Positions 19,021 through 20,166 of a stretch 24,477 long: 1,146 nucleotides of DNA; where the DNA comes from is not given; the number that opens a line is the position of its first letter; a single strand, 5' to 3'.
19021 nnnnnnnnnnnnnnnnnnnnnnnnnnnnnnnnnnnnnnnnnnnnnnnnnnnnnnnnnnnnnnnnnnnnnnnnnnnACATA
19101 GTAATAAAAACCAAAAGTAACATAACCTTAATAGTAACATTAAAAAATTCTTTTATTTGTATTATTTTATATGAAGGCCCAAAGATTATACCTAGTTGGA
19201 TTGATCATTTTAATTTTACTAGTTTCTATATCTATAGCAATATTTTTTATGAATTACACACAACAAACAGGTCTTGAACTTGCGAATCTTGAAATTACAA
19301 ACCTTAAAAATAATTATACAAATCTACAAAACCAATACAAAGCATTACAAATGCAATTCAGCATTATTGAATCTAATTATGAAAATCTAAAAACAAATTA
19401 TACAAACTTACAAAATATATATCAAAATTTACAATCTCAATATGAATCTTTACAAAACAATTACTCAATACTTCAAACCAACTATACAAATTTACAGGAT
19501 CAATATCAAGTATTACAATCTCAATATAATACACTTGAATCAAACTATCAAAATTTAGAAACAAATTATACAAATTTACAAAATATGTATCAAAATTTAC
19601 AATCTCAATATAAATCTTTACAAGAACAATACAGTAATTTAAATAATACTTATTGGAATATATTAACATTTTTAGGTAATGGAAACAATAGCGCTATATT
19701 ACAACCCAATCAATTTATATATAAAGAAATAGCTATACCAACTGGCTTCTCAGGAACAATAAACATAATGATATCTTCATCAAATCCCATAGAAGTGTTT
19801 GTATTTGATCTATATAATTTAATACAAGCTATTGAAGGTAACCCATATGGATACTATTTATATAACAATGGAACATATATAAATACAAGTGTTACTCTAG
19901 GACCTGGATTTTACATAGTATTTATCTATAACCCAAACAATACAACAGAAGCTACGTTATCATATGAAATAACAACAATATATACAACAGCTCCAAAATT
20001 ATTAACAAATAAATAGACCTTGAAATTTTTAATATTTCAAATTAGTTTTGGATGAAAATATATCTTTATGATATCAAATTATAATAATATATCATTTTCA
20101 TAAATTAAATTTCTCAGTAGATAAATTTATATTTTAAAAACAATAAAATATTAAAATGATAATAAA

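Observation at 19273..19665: Uninterrupted 17-heptad Tyr/Leu zipper with N-Y-T glycosylation sequons every 28 residues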

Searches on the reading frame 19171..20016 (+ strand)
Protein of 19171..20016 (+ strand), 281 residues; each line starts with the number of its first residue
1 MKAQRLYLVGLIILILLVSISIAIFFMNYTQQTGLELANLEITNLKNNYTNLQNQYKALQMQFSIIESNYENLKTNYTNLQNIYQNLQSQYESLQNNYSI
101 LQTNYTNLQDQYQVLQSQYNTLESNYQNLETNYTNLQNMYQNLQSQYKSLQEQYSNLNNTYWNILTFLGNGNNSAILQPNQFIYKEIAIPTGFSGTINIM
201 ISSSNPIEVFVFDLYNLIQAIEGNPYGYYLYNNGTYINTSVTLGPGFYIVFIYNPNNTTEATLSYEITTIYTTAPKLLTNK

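Call 7: search_protein_families(library=pfam, proteins=[window:19171-20016:+], max_evalue=0.01)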
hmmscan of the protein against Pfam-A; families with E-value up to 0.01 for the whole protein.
window:19171-20016:+ (281 aa): 34 families (the best 25 are shown)
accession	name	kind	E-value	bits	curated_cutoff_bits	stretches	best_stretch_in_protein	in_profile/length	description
PF02183.23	HALZ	-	1.4e-08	35.2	28.1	0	91-123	7-39/43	Homeobox associated leucine zipper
PF08317.16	Spc7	-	8.7e-07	28.9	34.5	2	112-156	142-186/196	Spc7 kinetochore protein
PF19191.5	HEF_HK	-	5.8e-06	27.1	24.1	0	108-144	30-66/67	HEF_HK domain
PF05911.16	FPP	-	1.7e-05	23.7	40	1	41-156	693-815/871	Filament-like plant protein, long coiled-coil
PF11559.13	ADIP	-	2.5e-05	24.8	34.3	1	84-156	61-133/151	Afadin- and alpha -actinin-Binding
PF24319.2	DUF7491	-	5.4e-05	23.8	30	0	86-157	4-75/90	Coiled-coil region of unknown function (DUF7491)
PF13851.11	GAS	-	6.4e-05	22.9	32.3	1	41-154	27-136/200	Growth-arrest specific micro-tubule binding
PF25450.1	Rab11-FIP3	-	6.6e-05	23.6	31.9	0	103-158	61-116/125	Rab11-FIP3-like domain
PF08614.16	ATG16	-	8.7e-05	23.2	33.7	0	78-157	91-170/200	Autophagy protein 16 (ATG16)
PF03961.19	FapA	-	0.00012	22.2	31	1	31-126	141-233/272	Flagellar Assembly Protein A beta solenoid domain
PF13870.11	CCDC113_CCDC96_CC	-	0.00013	22.2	31.6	1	36-155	59-176/177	CCDC113/CCDC96, coiled-coil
PF10473.14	CENP-F_leu_zip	-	0.00014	22.4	34.5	1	78-164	20-106/140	Leucine-rich repeats of kinetochore protein Cenp-F/LEK1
PF02181.28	FH2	-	0.00014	21.5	34.8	1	73-182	253-360/372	Formin Homology 2 Domain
PF08653.15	DASH_Dam1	-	0.00057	20.1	26.6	0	60-93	2-35/56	DASH complex subunit Dam1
PF23153.1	Aip3p_Bud6_N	-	0.00075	20.2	27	0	96-148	19-71/109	Aip3p/Bud6 N-terminal domain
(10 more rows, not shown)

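Call 9: find_homologous_proteins(query=window:19171-20016:+, max_evalue=0.001)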
Query window:19171-20016:+ (281 aa): 111 proteins with E <= 0.001 among 1197 candidates.
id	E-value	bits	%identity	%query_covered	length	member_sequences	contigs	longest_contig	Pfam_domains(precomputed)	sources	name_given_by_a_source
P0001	1.8e-168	576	100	100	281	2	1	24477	PF08317.17,PF05911.17,PF02183.24,PF28256.1,PF24161.2,PF19191.6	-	-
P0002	1.7e-112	393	70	93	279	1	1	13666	PF08317.17,PF06005.19,PF02183.24,PF25450.2,PF28367.1,PF24161.2,PF24319.3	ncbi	-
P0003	1.1e-107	377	68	100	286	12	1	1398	PF08317.17,PF12325.14,PF02183.24,PF14362.12,PF28256.1,PF25450.2,PF26346.1,PF23649.2,PF24161.2,PF24319.3,PF19191.6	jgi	jgi:chaperonin cofactor prefoldin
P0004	2.3e-105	370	68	93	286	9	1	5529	PF08317.17,PF13851.12,PF25450.2,PF26346.1,PF25785.2,PF26095.1,PF06005.19,PF08614.17,PF11559.14,PF18595.7,PF02183.24,PF24161.2,PF24319.3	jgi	jgi:archaellum component FlaC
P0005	1.2e-101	357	64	100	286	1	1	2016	PF08317.17,PF02183.24,PF25450.2,PF24161.2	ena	-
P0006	1.1e-100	354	64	100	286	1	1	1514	PF08317.17,PF02183.24,PF25450.2,PF24161.2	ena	-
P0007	1.5e-95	337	85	72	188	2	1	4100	PF04108.18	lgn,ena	-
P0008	5.7e-95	336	73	64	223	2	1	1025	PF02183.24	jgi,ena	-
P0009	4.5e-81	290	62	85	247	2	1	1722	PF02183.24,PF24161.2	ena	-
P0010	1.7e-78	282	71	64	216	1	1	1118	-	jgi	jgi:FtsZ-binding cell division protein ZapB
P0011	4.9e-74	267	72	55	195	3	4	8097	-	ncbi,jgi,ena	ncbi:MAG: hypothetical protein ACO2OX_03130 [Candidatus Nanopusillus sp.]|jgi:hypothetical protein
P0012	6.8e-70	253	53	97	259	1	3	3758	PF08317.17,PF16526.11,PF06005.19,PF14739.12,PF02183.24,PF24161.2,PF24319.3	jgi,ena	-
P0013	1.3e-63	233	50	97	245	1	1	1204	PF08317.17,PF02183.24,PF24161.2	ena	-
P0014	6.8e-63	230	48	97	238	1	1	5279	PF02183.24,PF06160.18,PF24161.2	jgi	-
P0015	1.4e-62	229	49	97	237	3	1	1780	PF24161.2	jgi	-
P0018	7.4e-61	224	58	70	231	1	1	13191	PF06005.19,PF02183.24,PF24161.2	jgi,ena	jgi:chaperonin cofactor prefoldin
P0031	3.3e-57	212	57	67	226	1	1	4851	PF02183.24,PF28533.1,PF24161.2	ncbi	-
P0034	6.1e-55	204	59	61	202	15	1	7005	-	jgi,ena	jgi:Tfp pilus assembly protein PilE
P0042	2.5e-41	160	47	81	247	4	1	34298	PF08317.17,PF04136.22,PF02183.24,PF26346.1,PF27605.1,PF23649.2,PF24161.2,PF24319.3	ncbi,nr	ncbi:hypothetical protein B7L70_04865 [Vulcanisaeta sp. EB80]|nr:hypothetical protein B7L70_04865 [V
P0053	1.9e-30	124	37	96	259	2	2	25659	PF02183.24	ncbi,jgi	jgi:chaperonin cofactor prefoldin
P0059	1.5e-24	105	49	39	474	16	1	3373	PF08317.17,PF13851.12,PF05911.17,PF25450.2,PF07926.18,PF28422.1,PF26346.1,PF06005.19,PF08614.17,PF11559.14,PF02183.24,PF17675.7,PF06810.18,PF23649.2,PF19220.7,PF24161.2,PF24319.3,PF14662.12,PF03961.20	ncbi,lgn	-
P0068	2.0e-21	95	35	73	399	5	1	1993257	PF02183.24,PF04108.18,PF19220.7,PF24161.2,PF24319.3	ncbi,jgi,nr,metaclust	ncbi:hypothetical protein PYWP30_01074 [Pyrobaculum sp. WP30]|nr:hypothetical protein PYWP30_01074 [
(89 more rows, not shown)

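Call 13: search_protein_families(library=pfam, proteins=[P0018, P0031, P0068, P0059], max_evalue=1)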
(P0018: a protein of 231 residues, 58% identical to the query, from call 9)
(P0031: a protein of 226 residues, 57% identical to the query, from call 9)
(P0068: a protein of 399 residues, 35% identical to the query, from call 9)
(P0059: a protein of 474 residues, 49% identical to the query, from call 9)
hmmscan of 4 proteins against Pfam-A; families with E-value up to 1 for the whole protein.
P0018 (231 aa): 103 families (the best 25 are shown)
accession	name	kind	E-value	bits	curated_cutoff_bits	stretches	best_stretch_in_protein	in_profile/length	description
PF02183.23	HALZ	-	3.6e-10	40.3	28.1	3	56-92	3-39/43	Homeobox associated leucine zipper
PF06005.17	ZapB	-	4.2e-06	27.6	31.5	2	33-85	7-59/71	Cell division protein ZapB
PF11180.13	DUF2968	-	1e-05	25.6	27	1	33-113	95-175/180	Protein of unknown function (DUF2968)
PF24922.1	ACBP4_C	-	3.4e-05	24.5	31.2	1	33-111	13-94/105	Acyl-CoA-binding domain-containing protein 4-6, C-terminal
PF08317.16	Spc7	-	6.7e-05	22.7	34.5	1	30-106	119-195/196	Spc7 kinetochore protein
PF04977.20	DivIC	-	7.4e-05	22.9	28.9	2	16-70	3-57/80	Septum formation initiator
PF12325.13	TMF_TATA_bd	-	0.00011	22.8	29.1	1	46-126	14-90/115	TATA element modulatory factor 1 TATA binding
PF03961.19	FapA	-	0.00012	22.2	31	1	35-112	147-229/272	Flagellar Assembly Protein A beta solenoid domain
PF24319.2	DUF7491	-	0.00015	22.4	30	1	58-110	35-87/90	Coiled-coil region of unknown function (DUF7491)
PF25450.1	Rab11-FIP3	-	0.00016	22.4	31.9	1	40-101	57-118/125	Rab11-FIP3-like domain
PF10473.14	CENP-F_leu_zip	-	0.0002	21.9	34.5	1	33-117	20-104/140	Leucine-rich repeats of kinetochore protein Cenp-F/LEK1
PF14932.11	HAUS-augmin3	-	0.0002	21.4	29.4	1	38-121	67-150/260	HAUS augmin-like complex subunit 3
PF17675.6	APG6_N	-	0.00026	21.9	45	1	36-112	45-121/132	Apg6 coiled-coil region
PF06103.16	DUF948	-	0.00026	21.6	37.2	1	12-76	1-65/89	Bacterial protein of unknown function (DUF948)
PF07926.17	TPR_MLP1_2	-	0.00028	21.4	36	1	31-101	58-125/129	TPR/MLP1/MLP2-like protein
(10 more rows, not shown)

P0031 (226 aa): 88 families (the best 25 are shown)
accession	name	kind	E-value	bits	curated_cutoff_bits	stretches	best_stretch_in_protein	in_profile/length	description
PF02183.23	HALZ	-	2e-10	41.1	28.1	2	51-87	3-39/43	Homeobox associated leucine zipper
PF17675.6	APG6_N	-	4.2e-05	24.4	45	1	33-112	47-126/132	Apg6 coiled-coil region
PF25450.1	Rab11-FIP3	-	6.9e-05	23.6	31.9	1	39-105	54-120/125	Rab11-FIP3-like domain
PF14932.11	HAUS-augmin3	-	7.6e-05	22.8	29.4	1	32-116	66-150/260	HAUS augmin-like complex subunit 3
PF03961.19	FapA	-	0.00016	21.9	31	1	32-107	149-229/272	Flagellar Assembly Protein A beta solenoid domain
PF12325.13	TMF_TATA_bd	-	0.00017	22.1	29.1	1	41-121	14-90/115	TATA element modulatory factor 1 TATA binding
PF11932.13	DUF3450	-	0.00034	20.4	32.6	1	12-102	3-93/241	Protein of unknown function (DUF3450)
PF08317.16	Spc7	-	0.00035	20.4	34.5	1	42-106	129-193/196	Spc7 kinetochore protein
PF06005.17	ZapB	-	0.00038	21.3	31.5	2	64-107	8-51/71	Cell division protein ZapB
PF24319.2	DUF7491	-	0.00061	20.4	30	1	51-105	33-87/90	Coiled-coil region of unknown function (DUF7491)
PF06810.17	Phage_scaffold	-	0.0017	18.7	35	1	30-82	32-85/170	Phage capsid assembly scaffolding protein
PF04977.20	DivIC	-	0.0017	18.6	28.9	2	31-72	16-57/80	Septum formation initiator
PF11559.13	ADIP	-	0.0018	18.8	34.3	1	43-106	56-119/151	Afadin- and alpha -actinin-Binding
PF24922.1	ACBP4_C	-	0.0029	18.2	31.2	1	35-105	20-93/105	Acyl-CoA-binding domain-containing protein 4-6, C-terminal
PF07926.17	TPR_MLP1_2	-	0.0031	18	36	1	32-96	57-125/129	TPR/MLP1/MLP2-like protein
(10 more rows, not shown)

P0068 (399 aa): 67 families (the best 25 are shown)
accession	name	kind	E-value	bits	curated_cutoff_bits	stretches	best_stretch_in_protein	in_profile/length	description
PF02183.23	HALZ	-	7.1e-11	42.5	28.1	3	37-64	6-33/43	Homeobox associated leucine zipper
PF04108.17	ATG17_like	-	7.8e-07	29.3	43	1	39-184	119-258/355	Autophagy protein ATG17-like domain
PF24319.2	DUF7491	-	2e-05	25.2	30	1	67-118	38-89/90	Coiled-coil region of unknown function (DUF7491)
PF08614.16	ATG16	-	5.3e-05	23.9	33.7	2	74-161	91-178/200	Autophagy protein 16 (ATG16)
PF08317.16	Spc7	-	5.7e-05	23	34.5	2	34-119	111-195/196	Spc7 kinetochore protein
PF02090.21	SPAM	-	0.00013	22.3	35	2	21-71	4-54/142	Salmonella surface presentation of antigen gene type M protein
PF13851.11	GAS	-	0.00021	21.2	32.3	2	39-133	29-126/200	Growth-arrest specific micro-tubule binding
PF06005.17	ZapB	-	0.00022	22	31.5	1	117-167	8-58/71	Cell division protein ZapB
PF16526.10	CLZ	-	0.0004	21.1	26.7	1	78-125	10-57/71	C-terminal leucine zipper domain of cyclic nucleotide-gated channels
PF19220.6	Rod_CreS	-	0.0012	18.3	100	1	28-174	26-172/359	Crescentin, rod domain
PF25450.1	Rab11-FIP3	-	0.0014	19.4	31.9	0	89-142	58-111/125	Rab11-FIP3-like domain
PF06657.18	Cep57_MT_bd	-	0.0015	19.4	31.3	0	138-173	19-55/77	Centrosome microtubule-binding domain of Cep57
PF13870.11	CCDC113_CCDC96_CC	-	0.0018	18.5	31.6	1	28-123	83-176/177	CCDC113/CCDC96, coiled-coil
PF07926.17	TPR_MLP1_2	-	0.0023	18.4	36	2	114-174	44-104/129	TPR/MLP1/MLP2-like protein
PF18595.6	Nuf2_DHR10-like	-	0.0026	18.2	28.4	1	68-155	13-99/117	Nuf2, DHR10-like domain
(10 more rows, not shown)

P0059 (474 aa): 109 families (the best 25 are shown)
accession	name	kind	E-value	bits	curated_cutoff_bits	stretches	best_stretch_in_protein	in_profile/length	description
PF02183.23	HALZ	-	5.7e-15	55.6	28.1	5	82-115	7-40/43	Homeobox associated leucine zipper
PF08317.16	Spc7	-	3.2e-07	30.3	34.5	2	140-191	144-195/196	Spc7 kinetochore protein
PF24319.2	DUF7491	-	6.6e-07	29.9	30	3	99-176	12-89/90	Coiled-coil region of unknown function (DUF7491)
PF06005.17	ZapB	-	8.6e-07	29.8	31.5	3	112-164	8-60/71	Cell division protein ZapB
PF14662.11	KASH_CCD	-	9.6e-07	29.4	43.3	2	98-204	47-149/191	Coiled-coil region of CCDC155 or KASH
PF11559.13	ADIP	-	1.3e-06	29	34.3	3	77-151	56-130/151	Afadin- and alpha -actinin-Binding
PF25450.1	Rab11-FIP3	-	2e-06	28.6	31.9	2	132-187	64-119/125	Rab11-FIP3-like domain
PF07926.17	TPR_MLP1_2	-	3.2e-06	27.6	36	2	39-166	2-126/129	TPR/MLP1/MLP2-like protein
PF08614.16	ATG16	-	3.9e-06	27.6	33.7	1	51-194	14-160/200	Autophagy protein 16 (ATG16)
PF13851.11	GAS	-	6.1e-06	26.2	32.3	2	98-194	30-129/200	Growth-arrest specific micro-tubule binding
PF03961.19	FapA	-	1.7e-05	25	31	2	111-189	152-228/272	Flagellar Assembly Protein A beta solenoid domain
PF05911.16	FPP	-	2e-05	23.5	40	1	45-193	665-812/871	Filament-like plant protein, long coiled-coil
PF06810.17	Phage_scaffold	-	2.5e-05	24.7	35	2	146-194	30-79/170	Phage capsid assembly scaffolding protein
PF17675.6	APG6_N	-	2.7e-05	25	45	2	102-181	47-126/132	Apg6 coiled-coil region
PF04136.21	COG3_N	-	4.7e-05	23.8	27.9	3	95-151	12-68/147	Conserved oligomeric Golgi complex subunit 3, N-terminal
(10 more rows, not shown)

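Call 17: find_encoding_contigs(protein=P0002, flank=6000, max_places=3)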
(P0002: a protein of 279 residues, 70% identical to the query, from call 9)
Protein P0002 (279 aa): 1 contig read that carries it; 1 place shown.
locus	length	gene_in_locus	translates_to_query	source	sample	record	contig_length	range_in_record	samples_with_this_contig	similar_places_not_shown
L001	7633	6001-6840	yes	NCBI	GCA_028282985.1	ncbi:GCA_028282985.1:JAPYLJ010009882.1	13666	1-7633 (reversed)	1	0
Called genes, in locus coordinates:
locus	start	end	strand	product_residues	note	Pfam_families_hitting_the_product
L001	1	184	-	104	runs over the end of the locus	-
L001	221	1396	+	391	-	PF03065:Glyco_hydro_57, PF01522:Polysacc_deac_1 (weak)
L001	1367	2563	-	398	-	PF08323:Glyco_transf_5, PF13439:Glyco_transf_4, PF20706:GT4-conflict, PF00534:Glycos_transf_1, PF13692:Glyco_trans_1_4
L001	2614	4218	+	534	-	PF06202:GDE_C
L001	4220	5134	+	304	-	PF13173:AAA_14, PF00004:AAA (weak), PF01022:HTH_5 (weak), PF12802:MarR_2 (weak), PF13412:HTH_24 (weak)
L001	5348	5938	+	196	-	PF06966:DUF1295, PF02544:Steroid_dh, PF04191:PEMT, PF04140:ICMT, PF01222:ERG4_ERG24 (weak)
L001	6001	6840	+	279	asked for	PF24161:CCDC39, PF06005:ZapB (faint), PF24319:DUF7491 (faint), PF25450:Rab11-FIP3 (faint), PF28367:CEP128 (weak), PF02183:HALZ (faint), PF08317:Spc7 (faint)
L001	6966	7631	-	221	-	?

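Call 18: find_encoding_contigs(protein=P0042, flank=6000, max_places=3)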
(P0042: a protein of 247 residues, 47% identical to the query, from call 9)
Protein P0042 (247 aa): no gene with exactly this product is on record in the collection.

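Call 20: find_encoding_contigs(protein=P0068, flank=5000, max_places=2)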
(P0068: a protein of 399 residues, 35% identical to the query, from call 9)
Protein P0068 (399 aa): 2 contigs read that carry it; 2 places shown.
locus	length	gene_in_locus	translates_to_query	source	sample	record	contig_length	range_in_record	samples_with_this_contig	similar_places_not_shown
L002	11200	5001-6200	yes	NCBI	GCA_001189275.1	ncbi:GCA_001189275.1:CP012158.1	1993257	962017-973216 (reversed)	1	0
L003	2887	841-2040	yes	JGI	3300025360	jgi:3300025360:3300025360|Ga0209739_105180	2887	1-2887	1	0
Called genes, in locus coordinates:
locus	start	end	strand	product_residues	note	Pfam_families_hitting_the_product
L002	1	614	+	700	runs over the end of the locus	-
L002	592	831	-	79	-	-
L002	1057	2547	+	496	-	PF27234:MJ0013, PF07282:Cas12f1-like_TNB (weak)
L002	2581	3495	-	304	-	PF00753:Lactamase_B (faint), PF13483:Lactamase_B_3 (weak)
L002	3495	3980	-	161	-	-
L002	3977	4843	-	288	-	PF12840:HTH_20, PF13412:HTH_24 (weak), PF09339:HTH_IclR (weak)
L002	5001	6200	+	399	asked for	PF19220:Rod_CreS (weak), PF24161:CCDC39, PF24319:DUF7491 (faint), PF02183:HALZ (faint), PF04108:ATG17_like (weak)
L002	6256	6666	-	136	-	-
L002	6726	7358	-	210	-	PF01885:PTS_2-RNA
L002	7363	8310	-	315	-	PF00155:Aminotran_1_2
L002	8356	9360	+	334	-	-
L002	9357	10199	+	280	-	PF08271:Zn_Ribbon_TF (weak)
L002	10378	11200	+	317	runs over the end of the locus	-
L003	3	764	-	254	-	?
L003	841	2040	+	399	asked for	PF19220:Rod_CreS (weak), PF24161:CCDC39, PF24319:DUF7491 (faint), PF02183:HALZ (faint), PF04108:ATG17_like (weak)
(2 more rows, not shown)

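Call 21: find_encoding_contigs(protein=P0053, flank=5000, max_places=2)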
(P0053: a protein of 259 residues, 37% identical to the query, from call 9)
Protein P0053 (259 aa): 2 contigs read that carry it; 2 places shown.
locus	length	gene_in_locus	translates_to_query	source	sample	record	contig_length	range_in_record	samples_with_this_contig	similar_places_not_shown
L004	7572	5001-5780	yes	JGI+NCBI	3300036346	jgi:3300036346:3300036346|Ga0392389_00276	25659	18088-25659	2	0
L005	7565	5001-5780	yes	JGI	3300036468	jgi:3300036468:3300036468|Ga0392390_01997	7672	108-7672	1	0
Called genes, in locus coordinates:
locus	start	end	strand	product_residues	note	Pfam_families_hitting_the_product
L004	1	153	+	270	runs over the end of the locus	PF01656:CbiA, PF10609:ParA (faint), PF13614:AAA_31 (weak)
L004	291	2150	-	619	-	PF00482:T2SSF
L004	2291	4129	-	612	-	PF02730:AFOR_N, PF01314:AFOR_C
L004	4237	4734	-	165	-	PF05942:PaREP1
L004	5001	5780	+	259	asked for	PF02183:HALZ (faint)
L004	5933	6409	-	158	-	-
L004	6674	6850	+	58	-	PF13091:PLDc_2 (weak)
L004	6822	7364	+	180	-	-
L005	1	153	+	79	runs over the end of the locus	-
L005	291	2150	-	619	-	PF00482:T2SSF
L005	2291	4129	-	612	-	PF02730:AFOR_N, PF01314:AFOR_C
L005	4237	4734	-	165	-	PF05942:PaREP1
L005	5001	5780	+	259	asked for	PF02183:HALZ (faint)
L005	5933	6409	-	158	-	-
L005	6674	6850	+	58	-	PF13091:PLDc_2 (weak)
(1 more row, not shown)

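Call 27: find_related_loci(query=A2, collection=genome_contigs, flank=5000)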
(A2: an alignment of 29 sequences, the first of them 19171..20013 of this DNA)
Query A2 (281 aa) in genome_contigs; peptide patterns used: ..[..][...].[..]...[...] (x = any residue, [..] = any of these).
39 stretches matched a pattern; 4 encode a relative of the query (tblastn E <= 1e-3); 4 distinct loci.
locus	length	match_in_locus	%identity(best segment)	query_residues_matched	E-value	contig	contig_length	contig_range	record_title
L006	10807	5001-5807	69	20-281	8e-113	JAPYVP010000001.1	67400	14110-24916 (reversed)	MAG: Candidatus Nanopusillus sp. isolate RSNP5 scaffold_47_c1, whole genome shotgun sequence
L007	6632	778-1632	68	1-280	1e-112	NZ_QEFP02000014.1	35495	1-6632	Candidatus Nanobsidianus stetteri isolate SCGC AB-777_F03 Ga0188911_105, whole genome shotgun sequence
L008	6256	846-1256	29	8-168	2e-9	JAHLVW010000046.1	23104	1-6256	MAG: Candidatus Heimdallarchaeota archaeon isolate 12F4_9 k141_33955, whole genome shotgun sequence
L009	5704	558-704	51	49-160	6e-6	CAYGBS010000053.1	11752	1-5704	MAG TPA_asm: uncultured Candidatus Bathyarchaeia archaeon isolate ERP108616_co2_16 genome assembly, contig: NODE_9771_le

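Call 32: predict_structure(alignment_id=A2)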
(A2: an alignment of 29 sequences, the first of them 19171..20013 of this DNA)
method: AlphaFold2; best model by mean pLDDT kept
length: 281 residues; sequences in the alignment: 29
mean_pLDDT: 84.0   pTM: 0.49
mean pLDDT of the five models: 84.0, 83.9, 82.1, 81.3, 73.9
residues with pLDDT >= 90: 147; 70-90: 88; 50-70: 26; < 50: 20
segments of 3 or more residues with pLDDT < 50: 1-4, 25-33, 275-281
pLDDT, mean of each block of 10 residues (from residue 1): 54 67 48 62 78 80 84 88 89 92 94 94 93 93 89 76 80 94 93 92 97 93 93 97 94 95 95 54 35
secondary structure, 60 per line:
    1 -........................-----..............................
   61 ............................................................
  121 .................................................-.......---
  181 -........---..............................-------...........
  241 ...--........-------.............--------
elements in order: H2-25 H31-169 E171-177 E182-189 E193-213 H214-222 E230-243 E246-253 E261-273
